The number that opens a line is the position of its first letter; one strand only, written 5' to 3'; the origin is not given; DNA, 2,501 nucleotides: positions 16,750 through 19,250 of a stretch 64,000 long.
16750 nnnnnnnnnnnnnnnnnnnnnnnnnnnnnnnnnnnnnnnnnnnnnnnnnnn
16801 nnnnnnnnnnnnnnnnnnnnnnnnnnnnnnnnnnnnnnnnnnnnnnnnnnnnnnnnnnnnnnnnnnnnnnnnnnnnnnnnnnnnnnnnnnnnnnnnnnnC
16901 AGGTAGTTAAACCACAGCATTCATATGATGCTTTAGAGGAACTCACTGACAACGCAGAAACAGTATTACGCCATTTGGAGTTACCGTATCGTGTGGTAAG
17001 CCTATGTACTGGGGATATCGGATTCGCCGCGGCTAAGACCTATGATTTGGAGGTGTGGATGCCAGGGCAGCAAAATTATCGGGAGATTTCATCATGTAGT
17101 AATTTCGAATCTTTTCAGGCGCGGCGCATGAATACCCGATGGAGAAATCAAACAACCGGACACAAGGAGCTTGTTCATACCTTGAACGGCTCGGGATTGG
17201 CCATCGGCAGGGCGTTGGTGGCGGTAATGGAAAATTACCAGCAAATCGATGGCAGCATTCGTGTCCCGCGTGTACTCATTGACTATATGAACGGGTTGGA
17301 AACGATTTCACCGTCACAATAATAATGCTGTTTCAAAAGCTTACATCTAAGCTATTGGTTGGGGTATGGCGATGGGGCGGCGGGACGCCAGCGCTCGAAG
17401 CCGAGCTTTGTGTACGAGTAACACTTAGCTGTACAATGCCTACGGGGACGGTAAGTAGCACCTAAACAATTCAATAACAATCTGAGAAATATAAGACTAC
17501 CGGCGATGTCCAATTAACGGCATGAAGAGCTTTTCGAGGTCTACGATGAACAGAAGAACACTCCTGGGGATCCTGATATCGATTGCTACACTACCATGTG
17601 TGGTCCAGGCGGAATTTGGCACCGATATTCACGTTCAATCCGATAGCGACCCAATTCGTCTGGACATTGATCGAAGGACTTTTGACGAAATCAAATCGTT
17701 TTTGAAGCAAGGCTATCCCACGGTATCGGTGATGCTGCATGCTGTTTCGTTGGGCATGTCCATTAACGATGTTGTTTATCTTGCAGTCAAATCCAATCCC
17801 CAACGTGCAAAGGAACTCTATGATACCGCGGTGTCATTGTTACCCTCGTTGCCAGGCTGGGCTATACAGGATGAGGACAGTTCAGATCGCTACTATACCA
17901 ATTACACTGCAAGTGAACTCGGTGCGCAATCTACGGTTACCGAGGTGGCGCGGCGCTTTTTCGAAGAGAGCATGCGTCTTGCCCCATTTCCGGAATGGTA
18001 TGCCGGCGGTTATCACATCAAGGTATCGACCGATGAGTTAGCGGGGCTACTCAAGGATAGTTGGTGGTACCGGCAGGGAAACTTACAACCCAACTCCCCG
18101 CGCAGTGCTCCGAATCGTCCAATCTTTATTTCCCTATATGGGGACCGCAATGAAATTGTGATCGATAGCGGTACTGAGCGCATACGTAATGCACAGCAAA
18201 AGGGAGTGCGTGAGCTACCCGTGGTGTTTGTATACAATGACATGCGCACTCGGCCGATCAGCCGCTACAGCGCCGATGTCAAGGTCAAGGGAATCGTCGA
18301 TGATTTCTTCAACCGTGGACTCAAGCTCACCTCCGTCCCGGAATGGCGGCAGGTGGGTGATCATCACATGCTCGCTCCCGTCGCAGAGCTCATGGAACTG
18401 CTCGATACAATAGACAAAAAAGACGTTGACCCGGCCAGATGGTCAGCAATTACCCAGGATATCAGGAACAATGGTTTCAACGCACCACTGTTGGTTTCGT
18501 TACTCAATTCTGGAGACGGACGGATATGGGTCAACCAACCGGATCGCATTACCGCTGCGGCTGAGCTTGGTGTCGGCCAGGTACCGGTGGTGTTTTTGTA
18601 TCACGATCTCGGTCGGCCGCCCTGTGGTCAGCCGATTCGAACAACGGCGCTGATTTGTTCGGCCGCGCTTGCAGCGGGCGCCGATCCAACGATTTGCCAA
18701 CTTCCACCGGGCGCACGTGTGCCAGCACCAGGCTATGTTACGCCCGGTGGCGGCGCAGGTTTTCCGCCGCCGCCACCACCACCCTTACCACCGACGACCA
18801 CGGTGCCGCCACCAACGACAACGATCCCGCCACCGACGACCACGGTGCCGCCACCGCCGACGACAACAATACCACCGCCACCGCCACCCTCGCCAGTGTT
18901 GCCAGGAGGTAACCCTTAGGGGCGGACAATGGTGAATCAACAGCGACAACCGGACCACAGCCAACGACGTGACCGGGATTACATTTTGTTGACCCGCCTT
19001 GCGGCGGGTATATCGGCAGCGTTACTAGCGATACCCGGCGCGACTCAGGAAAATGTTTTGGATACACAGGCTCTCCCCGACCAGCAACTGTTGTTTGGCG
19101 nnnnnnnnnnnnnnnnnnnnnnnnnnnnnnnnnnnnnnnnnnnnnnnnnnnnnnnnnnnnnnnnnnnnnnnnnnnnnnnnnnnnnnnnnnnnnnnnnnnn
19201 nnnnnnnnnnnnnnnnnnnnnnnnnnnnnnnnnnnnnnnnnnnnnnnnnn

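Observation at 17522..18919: Unrecognised secreted protein: twin-arginine signal, two homologous domains, Cys-containing linker and mucin-like Pro/Thr tail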

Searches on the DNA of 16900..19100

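Call 80: search_rna_families(source=window, start=16900, end=19100, threshold=evalue, max_evalue=1)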
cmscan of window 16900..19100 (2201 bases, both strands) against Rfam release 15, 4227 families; matches with E-value up to 1: 0.
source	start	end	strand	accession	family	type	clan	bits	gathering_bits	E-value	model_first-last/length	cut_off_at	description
